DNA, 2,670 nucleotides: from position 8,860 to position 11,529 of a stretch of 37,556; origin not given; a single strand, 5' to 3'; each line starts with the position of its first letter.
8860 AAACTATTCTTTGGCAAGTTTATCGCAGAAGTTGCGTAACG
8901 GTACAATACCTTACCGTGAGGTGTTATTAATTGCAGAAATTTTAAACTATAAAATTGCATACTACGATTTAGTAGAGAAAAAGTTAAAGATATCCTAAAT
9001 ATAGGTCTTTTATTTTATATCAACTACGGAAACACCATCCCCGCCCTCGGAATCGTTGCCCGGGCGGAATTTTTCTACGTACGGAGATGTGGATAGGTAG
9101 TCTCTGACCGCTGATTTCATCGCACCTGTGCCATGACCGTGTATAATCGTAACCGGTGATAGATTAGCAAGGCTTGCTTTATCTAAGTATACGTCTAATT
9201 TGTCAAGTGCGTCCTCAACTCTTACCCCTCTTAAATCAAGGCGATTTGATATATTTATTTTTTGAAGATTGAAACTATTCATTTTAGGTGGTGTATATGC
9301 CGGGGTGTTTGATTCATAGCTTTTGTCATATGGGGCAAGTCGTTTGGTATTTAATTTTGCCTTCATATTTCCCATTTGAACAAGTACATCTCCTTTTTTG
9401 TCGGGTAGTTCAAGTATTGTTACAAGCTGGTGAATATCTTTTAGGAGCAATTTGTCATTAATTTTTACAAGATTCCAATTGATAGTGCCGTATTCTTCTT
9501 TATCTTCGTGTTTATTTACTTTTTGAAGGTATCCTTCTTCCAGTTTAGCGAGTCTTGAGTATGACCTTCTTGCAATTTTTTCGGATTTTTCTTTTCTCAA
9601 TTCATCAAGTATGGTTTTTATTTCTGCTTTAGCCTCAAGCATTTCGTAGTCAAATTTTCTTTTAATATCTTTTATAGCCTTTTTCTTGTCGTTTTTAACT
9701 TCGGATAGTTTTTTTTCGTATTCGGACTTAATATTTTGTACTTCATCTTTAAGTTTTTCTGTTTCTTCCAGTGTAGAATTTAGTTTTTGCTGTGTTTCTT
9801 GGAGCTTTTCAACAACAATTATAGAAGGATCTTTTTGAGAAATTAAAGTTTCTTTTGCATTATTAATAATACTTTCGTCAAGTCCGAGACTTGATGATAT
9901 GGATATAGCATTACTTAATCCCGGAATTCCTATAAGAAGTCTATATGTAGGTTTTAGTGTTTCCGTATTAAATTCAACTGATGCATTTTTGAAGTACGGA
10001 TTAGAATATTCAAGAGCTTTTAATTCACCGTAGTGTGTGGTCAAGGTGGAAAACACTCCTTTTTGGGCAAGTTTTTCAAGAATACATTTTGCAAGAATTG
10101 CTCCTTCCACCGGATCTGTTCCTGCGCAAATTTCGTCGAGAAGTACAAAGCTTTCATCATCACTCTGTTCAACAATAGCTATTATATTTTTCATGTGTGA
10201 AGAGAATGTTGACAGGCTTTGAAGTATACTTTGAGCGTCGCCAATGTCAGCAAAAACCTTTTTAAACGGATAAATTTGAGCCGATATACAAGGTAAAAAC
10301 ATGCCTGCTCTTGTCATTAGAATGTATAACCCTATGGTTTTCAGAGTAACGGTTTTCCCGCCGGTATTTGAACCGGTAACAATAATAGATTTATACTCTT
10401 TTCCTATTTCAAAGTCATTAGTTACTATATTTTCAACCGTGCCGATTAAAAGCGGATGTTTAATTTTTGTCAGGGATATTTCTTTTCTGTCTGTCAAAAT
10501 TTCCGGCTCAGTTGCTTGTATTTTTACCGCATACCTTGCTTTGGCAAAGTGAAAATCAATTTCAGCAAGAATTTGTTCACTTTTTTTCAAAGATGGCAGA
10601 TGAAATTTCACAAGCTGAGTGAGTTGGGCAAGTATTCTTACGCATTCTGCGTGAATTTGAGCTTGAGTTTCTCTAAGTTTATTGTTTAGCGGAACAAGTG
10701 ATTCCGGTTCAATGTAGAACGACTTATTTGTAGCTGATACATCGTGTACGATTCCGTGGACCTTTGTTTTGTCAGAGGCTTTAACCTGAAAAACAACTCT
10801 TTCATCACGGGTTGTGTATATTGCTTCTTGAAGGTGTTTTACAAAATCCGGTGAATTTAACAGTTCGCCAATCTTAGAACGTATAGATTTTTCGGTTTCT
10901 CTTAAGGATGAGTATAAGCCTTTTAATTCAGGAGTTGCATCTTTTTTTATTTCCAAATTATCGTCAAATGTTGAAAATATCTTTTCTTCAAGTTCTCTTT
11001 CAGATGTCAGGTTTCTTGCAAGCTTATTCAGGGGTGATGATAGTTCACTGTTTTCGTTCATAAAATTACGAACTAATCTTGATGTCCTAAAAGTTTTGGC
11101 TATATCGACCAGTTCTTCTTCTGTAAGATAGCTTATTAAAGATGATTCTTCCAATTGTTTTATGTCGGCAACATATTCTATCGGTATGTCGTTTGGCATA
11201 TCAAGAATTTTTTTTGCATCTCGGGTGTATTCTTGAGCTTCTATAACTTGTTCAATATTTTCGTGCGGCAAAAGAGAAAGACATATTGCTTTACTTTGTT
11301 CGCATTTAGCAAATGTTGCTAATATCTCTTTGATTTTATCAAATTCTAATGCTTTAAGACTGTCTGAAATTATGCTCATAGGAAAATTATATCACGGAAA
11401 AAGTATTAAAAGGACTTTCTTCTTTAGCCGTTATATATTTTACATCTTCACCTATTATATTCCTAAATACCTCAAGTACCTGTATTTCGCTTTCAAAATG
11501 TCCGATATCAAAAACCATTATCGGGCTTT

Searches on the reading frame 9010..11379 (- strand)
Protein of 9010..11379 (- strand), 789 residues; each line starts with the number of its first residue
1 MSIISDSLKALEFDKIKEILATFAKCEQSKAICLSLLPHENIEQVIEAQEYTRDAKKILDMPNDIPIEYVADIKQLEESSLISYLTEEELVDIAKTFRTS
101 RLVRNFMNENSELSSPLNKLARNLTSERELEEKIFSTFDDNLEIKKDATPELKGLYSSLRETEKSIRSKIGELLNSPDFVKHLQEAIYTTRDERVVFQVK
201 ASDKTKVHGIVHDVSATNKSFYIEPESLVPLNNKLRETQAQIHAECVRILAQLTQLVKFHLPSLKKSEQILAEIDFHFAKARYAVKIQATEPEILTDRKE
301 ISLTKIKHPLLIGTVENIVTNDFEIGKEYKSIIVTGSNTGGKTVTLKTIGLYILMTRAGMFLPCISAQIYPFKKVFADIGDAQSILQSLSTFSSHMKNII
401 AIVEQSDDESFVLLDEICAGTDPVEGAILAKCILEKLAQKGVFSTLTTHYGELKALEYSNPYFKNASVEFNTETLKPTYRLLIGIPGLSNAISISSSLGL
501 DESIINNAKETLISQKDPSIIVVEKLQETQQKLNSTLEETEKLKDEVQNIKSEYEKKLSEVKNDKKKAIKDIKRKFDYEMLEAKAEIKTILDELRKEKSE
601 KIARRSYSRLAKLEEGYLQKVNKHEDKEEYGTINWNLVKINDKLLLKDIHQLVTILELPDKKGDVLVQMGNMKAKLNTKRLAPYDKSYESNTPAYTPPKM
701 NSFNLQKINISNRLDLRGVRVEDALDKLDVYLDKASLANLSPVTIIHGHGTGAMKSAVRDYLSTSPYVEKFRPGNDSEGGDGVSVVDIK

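Call 53: search_protein_families(library=pfam, proteins=[window:9010-11379:-], max_evalue=0.01)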
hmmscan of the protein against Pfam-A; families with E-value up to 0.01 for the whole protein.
window:9010-11379:- (789 aa): 4 families
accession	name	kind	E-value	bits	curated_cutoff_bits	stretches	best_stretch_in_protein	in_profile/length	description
PF00488.27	MutS_V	-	2e-32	113.1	30.2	1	332-512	1-184/188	MutS domain V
PF01713.27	Smr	-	8.1e-24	84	25.7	1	714-789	1-77/77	Smr domain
PF20297.4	MSSS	-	3.9e-08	33.3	26.8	1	642-681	3-42/42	MutS2 and Smr-associated SH3 domain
PF05816.16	TelA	-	0.00048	19.7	30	1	513-570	274-331/332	Toxic anion resistance protein (TelA)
